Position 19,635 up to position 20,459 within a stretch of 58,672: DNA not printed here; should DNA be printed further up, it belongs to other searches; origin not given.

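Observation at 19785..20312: Coiled-coil protein with two internally repeated RsiG-type c-di-GMP-binding motifs and no adjacent sigma factor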

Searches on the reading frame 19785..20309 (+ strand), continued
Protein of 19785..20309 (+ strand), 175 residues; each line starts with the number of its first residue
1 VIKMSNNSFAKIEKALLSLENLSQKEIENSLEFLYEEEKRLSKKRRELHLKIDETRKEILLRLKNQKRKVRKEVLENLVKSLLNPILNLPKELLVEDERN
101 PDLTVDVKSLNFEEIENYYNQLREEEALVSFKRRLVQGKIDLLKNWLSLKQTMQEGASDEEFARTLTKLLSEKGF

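Call 53: find_encoding_contigs(protein=P0254, flank=10000, max_places=1)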
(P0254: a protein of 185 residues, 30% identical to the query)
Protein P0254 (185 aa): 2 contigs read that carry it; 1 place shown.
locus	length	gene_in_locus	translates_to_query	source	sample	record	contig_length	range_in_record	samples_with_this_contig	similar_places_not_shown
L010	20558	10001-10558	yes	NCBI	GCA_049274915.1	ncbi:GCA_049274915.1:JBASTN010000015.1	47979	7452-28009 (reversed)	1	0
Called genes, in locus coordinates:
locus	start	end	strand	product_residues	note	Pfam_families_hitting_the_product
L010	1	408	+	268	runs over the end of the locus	PF01148:CTP_transf_1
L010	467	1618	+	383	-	PF02670:DXP_reductoisom, PF08436:DXP_redisom_C, PF13288:DXPR_C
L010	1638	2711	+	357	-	PF02163:Peptidase_M50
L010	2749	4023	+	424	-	PF04551:GcpE, PF26540:GcpE_C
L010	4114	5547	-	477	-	PF00150:Cellulase (weak)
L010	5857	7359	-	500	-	-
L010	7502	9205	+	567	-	PF00587:tRNA-synt_2b, PF04073:tRNA_edit, PF03129:HGTP_anticodon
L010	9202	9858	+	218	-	PF01066:CDP-OH_P_transf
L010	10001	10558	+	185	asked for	PF22802:RsiG, PF16360:GTP-bdg_M (faint), PF22802:RsiG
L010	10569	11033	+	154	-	PF12773:DZR (weak), PF13240:Zn_Ribbon_1 (weak), PF24463:DUF7577 (faint), PF16697:Yop-YscD_cpl, PF00498:FHA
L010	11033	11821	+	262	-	PF00376:MerR, PF13411:MerR_1, PF13591:MerR_2 (faint), PF28507:Rv1828_C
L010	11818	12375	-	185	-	-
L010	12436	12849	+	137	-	PF03061:4HBT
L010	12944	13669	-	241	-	-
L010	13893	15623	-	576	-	PF00795:CN_hydrolase, PF02540:NAD_synthase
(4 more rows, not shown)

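Call 54: find_encoding_contigs(protein=P0250, flank=10000, max_places=1)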
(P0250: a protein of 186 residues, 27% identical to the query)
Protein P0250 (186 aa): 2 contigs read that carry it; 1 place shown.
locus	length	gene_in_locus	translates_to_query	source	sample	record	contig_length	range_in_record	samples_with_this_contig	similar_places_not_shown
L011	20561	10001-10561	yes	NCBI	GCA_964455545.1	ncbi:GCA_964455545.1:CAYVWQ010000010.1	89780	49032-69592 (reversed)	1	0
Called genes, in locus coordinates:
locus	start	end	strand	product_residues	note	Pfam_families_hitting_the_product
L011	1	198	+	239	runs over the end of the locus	PF00696:AA_kinase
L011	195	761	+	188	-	PF01765:RRF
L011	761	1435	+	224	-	PF01255:Prenyltransf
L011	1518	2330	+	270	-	PF01148:CTP_transf_1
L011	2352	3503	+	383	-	PF02670:DXP_reductoisom, PF08436:DXP_redisom_C, PF13288:DXPR_C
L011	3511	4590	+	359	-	PF02163:Peptidase_M50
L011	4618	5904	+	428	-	PF04551:GcpE, PF26540:GcpE_C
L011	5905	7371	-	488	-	-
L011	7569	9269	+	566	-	PF00587:tRNA-synt_2b, PF04073:tRNA_edit, PF03129:HGTP_anticodon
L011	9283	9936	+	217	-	PF01066:CDP-OH_P_transf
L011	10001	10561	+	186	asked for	PF22802:RsiG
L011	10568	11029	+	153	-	PF12773:DZR (weak), PF13240:Zn_Ribbon_1 (weak), PF16697:Yop-YscD_cpl, PF00498:FHA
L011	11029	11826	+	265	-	PF13411:MerR_1, PF00376:MerR, PF13591:MerR_2 (faint), PF28507:Rv1828_C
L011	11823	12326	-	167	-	-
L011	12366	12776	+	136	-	PF13622:4HBT_3 (faint), PF03061:4HBT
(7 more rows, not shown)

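Call 55: find_encoding_contigs(protein=P0232, flank=10000, max_places=1)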
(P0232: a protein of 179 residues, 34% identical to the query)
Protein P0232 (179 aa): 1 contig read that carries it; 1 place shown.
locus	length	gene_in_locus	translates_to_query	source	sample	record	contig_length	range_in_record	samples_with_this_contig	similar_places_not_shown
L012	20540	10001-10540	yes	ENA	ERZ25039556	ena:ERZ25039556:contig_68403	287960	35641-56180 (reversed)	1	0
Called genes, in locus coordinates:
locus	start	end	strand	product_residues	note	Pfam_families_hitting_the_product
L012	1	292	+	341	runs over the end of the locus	PF00248:Aldo_ket_red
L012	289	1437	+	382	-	PF00478:IMPDH (faint), PF03060:NMO, PF01070:FMN_dh (weak)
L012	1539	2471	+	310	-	PF00126:HTH_1, PF03466:LysR_substrate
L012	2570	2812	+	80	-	PF00384:Molybdopterin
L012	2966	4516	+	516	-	PF00384:Molybdopterin, PF01568:Molydop_binding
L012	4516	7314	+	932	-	PF01257:2Fe-2S_thioredx, PF01512:Complex1_51K, PF13510:Fer2_4, PF13237:Fer4_10 (faint), PF22117:Fer4_Nqo3 (weak), PF12838:Fer4_7, PF00037:Fer4 (weak), PF04879:Molybdop_Fe4S4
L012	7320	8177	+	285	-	PF02634:FdhD-NarQ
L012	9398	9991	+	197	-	PF01066:CDP-OH_P_transf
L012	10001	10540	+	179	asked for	PF22802:RsiG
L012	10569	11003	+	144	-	PF16697:Yop-YscD_cpl, PF00498:FHA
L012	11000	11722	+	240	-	PF13411:MerR_1, PF00376:MerR, PF13591:MerR_2 (faint), PF28507:Rv1828_C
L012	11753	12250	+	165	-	PF00156:Pribosyltran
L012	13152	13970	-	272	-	PF00990:GGDEF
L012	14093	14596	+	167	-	PF02623:FliW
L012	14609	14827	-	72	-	-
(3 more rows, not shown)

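Call 57: find_homologous_proteins(query=A4, max_evalue=0.000001)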
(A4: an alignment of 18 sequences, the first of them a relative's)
Query A4 (18 sequences) (105 aa, profile of the alignment): 7999 proteins with E <= 0.000001 among 8000 candidates; the best 120 are listed.
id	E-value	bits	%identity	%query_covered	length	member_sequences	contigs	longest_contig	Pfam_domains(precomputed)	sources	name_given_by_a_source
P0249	6.7e-62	224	-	-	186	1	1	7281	PF22802.2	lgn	-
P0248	7.2e-62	224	-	-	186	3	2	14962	PF22802.2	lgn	-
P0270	1.0e-61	223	-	-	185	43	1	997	PF22802.2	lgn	-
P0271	1.3e-61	223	-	-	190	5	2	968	PF22802.2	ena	-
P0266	1.7e-61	223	-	-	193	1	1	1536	PF22802.2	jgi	-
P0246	1.7e-61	223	-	-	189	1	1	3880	PF22802.2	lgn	-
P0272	1.8e-61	223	-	-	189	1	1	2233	PF22802.2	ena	-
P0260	2.1e-61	222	-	-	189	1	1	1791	PF22802.2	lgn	-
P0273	2.2e-61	222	-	-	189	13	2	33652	PF22802.2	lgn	-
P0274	3.1e-61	222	-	-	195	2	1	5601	PF22802.2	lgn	-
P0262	3.7e-61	222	-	-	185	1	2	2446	PF22802.2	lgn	-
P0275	3.9e-61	222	-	-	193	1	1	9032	PF22802.2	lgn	-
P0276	5.4e-61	221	-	-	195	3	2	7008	PF22802.2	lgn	-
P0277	7.2e-61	221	-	-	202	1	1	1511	PF22802.2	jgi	jgi:hypothetical protein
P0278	1.2e-60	220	-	-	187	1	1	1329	PF22802.2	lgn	-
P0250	1.5e-60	220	50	78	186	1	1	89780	PF22802.2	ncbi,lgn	-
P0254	2.4e-58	213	-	-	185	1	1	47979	PF16360.11,PF22802.2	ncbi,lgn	ncbi:MAG: hypothetical protein WAP35_01005 [Solirubrobacterales bacterium]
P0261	6.5e-58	211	-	-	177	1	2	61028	PF22802.2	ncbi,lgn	-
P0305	1.4e-37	146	51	77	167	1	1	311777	PF13240.12,PF22802.2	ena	-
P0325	3.6e-37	144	58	70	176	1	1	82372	PF13240.12,PF22802.2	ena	-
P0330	4.5e-37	144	56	74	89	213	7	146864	PF22802.2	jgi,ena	jgi:anti-sigma-K factor RsiG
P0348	7.4e-37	143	55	70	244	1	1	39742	PF00498.32,PF16697.11,PF22802.2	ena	-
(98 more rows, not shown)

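Call 58: find_encoding_contigs(protein=P0348, flank=10000, max_places=1)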
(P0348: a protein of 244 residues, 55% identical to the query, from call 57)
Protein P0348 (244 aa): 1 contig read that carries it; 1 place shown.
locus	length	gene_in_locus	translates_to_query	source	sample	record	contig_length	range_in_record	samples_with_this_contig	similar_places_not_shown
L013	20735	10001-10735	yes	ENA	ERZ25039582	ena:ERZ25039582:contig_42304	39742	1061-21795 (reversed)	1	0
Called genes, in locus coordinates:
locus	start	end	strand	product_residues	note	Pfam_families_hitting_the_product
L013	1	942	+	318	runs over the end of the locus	PF02670:DXP_reductoisom, PF08436:DXP_redisom_C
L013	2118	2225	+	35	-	-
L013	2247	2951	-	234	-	-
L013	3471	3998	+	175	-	PF23562:AMP-binding_C_3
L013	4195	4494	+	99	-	PF04551:GcpE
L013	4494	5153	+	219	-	PF04551:GcpE, PF26540:GcpE_C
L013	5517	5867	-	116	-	PF01966:HD (weak), PF13487:HD_5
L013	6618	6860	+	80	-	-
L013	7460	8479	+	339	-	PF00587:tRNA-synt_2b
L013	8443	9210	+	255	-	-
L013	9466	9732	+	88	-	PF01066:CDP-OH_P_transf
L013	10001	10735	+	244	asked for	PF22802:RsiG, PF16697:Yop-YscD_cpl, PF00498:FHA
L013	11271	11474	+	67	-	PF28507:Rv1828_C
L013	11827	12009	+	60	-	-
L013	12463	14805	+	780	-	PF02913:FAD-oxidase_C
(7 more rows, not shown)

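Call 59: find_encoding_contigs(protein=P0330, flank=10000, max_places=3)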
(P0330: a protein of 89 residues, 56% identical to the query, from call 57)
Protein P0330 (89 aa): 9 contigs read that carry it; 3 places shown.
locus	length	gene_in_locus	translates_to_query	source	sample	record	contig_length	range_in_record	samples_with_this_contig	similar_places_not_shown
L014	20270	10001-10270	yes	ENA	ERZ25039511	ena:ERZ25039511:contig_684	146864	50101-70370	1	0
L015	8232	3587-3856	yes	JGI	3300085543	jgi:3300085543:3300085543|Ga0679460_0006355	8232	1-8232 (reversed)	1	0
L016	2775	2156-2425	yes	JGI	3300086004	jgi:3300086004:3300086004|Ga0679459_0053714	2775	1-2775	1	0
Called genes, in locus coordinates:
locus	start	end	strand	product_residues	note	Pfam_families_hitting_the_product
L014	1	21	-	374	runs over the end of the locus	-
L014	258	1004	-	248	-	-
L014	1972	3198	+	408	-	PF04551:GcpE, PF26540:GcpE_C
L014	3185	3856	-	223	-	PF13489:Methyltransf_23, PF07021:MetW, PF08241:Methyltransf_11, PF08242:Methyltransf_12, PF13649:Methyltransf_25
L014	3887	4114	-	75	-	PF04480:DUF559 (weak), PF18741:MTES_1575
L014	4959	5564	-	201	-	PF00081:Sod_Fe_N, PF02777:Sod_Fe_C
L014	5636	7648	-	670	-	PF13802:Gal_mutarotas_2, PF01055:Glyco_hydro_31_2nd, PF21365:Glyco_hydro_31_3rd, PF17137:DUF5110 (weak)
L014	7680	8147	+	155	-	-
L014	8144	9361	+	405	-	PF00587:tRNA-synt_2b (weak), PF04073:tRNA_edit, PF03129:HGTP_anticodon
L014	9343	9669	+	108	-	-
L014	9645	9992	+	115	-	PF01066:CDP-OH_P_transf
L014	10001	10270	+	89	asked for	PF22802:RsiG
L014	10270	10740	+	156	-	PF13240:Zn_Ribbon_1 (weak), PF16697:Yop-YscD_cpl, PF00498:FHA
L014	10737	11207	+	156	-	PF13411:MerR_1, PF00376:MerR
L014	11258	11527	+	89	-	PF28507:Rv1828_C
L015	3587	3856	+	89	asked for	PF22802:RsiG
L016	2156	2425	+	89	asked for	PF22802:RsiG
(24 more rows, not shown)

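Call 64: find_related_loci(query=A6, collection=metagenome_contigs, flank=6000)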
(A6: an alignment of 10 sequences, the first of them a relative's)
Query A6 (179 aa) in metagenome_contigs; peptide patterns used: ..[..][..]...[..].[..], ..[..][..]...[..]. (x = any residue, [..] = any of these).
600 stretches matched a pattern (row limit reached: there are more); 478 encode a relative of the query (tblastn E <= 1e-3); the best 80 are kept; 80 distinct loci.
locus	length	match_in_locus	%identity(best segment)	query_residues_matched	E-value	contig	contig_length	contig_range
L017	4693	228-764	98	1-179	5e-110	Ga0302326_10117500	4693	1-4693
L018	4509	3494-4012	68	3-175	2e-71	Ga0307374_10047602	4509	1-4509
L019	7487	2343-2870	65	3-178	6e-68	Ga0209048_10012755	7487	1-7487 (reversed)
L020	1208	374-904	60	2-178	1e-62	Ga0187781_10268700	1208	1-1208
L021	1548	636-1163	61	3-178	3e-61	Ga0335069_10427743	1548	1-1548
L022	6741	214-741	59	3-178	2e-57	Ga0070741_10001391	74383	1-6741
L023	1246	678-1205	57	3-178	3e-59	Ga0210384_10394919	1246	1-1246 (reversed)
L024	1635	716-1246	58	2-178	5e-57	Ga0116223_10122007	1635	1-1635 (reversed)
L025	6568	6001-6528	56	3-178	4e-55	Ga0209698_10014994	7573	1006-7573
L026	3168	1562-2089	55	3-178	3e-55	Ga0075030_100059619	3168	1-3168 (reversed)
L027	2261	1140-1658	60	3-178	2e-52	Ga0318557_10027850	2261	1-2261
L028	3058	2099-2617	60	3-178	5e-52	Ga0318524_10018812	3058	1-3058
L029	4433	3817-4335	61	3-178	6e-52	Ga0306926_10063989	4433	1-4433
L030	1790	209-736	56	3-178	3e-50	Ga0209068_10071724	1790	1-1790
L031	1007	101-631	51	4-178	1e-44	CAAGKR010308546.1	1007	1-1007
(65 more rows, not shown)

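Call 73: list_cluster_members(proteins=[P0169, L007:11286-11951:+, L007:2380-4032:+, P0217, P0250, P0261, P0010])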
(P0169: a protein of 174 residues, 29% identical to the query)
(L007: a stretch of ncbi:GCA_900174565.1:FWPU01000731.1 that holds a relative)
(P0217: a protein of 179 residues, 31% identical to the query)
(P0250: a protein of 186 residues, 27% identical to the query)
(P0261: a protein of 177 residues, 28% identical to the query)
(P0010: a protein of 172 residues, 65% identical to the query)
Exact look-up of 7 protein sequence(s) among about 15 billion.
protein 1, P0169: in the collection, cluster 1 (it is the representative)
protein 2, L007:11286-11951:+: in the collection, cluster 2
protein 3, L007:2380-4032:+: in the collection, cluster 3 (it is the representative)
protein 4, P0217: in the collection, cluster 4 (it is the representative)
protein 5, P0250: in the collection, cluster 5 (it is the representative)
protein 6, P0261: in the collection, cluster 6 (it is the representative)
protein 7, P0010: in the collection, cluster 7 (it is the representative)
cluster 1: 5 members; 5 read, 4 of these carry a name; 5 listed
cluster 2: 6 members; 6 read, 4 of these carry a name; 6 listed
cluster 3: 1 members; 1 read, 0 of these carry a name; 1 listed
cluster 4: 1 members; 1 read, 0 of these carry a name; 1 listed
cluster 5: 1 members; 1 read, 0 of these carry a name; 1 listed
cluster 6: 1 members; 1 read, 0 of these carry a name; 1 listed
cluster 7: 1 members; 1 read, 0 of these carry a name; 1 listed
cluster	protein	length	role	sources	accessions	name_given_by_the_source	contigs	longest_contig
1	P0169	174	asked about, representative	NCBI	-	-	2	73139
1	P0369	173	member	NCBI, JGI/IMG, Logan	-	hypothetical protein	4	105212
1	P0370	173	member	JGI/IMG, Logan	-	citrate lyase beta subunit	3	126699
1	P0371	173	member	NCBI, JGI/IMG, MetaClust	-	\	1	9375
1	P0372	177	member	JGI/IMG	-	citrate lyase beta subunit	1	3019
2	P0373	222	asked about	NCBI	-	-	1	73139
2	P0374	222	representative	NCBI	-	-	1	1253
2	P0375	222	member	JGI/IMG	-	DNA-binding transcriptional MerR regulator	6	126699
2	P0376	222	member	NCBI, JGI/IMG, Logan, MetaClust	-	DNA-binding transcriptional MerR regulator | \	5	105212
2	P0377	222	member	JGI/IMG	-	DNA-binding transcriptional MerR regulator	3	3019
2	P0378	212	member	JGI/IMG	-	DNA-binding transcriptional MerR regulator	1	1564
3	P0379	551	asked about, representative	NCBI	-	-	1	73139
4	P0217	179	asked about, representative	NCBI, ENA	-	-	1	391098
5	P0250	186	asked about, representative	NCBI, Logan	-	-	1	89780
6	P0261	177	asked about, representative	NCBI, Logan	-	-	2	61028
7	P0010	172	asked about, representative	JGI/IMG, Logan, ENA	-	-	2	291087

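Call 78: search_solved_structures(query=A3, max_evalue=1, show_alignments=4)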
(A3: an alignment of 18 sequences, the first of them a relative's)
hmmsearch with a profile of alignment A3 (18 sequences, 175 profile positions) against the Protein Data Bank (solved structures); distinct sequences matched with E-value up to 1: 9.
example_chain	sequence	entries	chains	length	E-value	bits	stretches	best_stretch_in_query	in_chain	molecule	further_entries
6pfj_T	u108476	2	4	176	8.8e-16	61.4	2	103-153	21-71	AmfC protein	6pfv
7lq4_D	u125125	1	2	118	2e-13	53.7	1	92-148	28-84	RsiG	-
7lq3_B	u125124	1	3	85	3.1e-13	53.1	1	95-148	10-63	RsiG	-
7lq2_B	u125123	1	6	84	3.3e-13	53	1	95-148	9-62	RR RsiG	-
7osv_A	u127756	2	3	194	0.37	13.7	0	54-99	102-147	DeNovoTIM6-SB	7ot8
1zxa_A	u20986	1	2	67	0.38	13.7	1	6-47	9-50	cGMP-dependent protein kinase 1, alpha isozyme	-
9sda_9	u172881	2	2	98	0.52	13.3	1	21-68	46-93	Ribosome hibernation promoting factor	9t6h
7xsx_k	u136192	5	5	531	0.82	12.6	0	54-128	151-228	FACT complex subunit POB3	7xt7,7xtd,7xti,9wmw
4r4l_A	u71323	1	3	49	0.82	12.6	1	7-47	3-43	cGMP-dependent protein kinase 1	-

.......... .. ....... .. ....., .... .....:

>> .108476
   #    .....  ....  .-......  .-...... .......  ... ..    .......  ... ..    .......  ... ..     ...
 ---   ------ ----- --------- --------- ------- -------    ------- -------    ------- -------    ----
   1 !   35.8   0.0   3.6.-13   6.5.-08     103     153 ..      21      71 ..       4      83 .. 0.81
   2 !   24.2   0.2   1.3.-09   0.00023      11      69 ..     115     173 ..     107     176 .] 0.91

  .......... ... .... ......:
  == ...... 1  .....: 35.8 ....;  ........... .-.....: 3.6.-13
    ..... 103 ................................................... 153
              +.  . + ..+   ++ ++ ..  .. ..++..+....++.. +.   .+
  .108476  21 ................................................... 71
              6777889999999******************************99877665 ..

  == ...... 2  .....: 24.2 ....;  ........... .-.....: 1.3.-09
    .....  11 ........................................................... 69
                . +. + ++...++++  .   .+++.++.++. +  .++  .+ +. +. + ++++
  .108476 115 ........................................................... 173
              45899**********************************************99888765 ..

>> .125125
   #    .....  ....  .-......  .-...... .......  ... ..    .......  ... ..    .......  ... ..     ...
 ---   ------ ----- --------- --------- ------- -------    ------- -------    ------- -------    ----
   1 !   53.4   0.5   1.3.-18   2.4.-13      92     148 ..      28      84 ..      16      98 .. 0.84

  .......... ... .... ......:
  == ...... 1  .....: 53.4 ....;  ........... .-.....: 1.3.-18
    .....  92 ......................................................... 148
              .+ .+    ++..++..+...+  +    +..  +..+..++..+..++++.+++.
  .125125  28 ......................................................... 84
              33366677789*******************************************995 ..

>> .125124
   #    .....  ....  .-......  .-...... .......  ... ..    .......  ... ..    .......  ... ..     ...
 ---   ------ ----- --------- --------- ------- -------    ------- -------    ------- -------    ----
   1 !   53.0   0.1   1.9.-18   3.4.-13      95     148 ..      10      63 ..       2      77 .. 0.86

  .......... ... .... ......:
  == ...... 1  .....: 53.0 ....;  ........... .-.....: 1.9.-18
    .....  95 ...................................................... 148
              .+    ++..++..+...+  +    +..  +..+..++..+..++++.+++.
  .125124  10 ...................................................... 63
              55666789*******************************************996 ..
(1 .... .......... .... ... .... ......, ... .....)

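Call 86: find_encoding_contigs(protein=P0305, flank=4000, max_places=1)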
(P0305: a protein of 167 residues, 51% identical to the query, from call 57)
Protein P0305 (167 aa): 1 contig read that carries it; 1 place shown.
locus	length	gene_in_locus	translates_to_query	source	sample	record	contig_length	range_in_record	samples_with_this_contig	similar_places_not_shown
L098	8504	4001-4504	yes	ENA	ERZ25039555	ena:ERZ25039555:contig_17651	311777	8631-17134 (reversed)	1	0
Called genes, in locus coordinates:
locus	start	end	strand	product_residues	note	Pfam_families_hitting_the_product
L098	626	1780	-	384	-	-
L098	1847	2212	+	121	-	PF00587:tRNA-synt_2b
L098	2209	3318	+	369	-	PF04073:tRNA_edit, PF03129:HGTP_anticodon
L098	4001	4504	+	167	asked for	PF22802:RsiG, PF13240:Zn_Ribbon_1 (weak)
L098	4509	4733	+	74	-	PF00498:FHA, PF16697:Yop-YscD_cpl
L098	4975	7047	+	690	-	-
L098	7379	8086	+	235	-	-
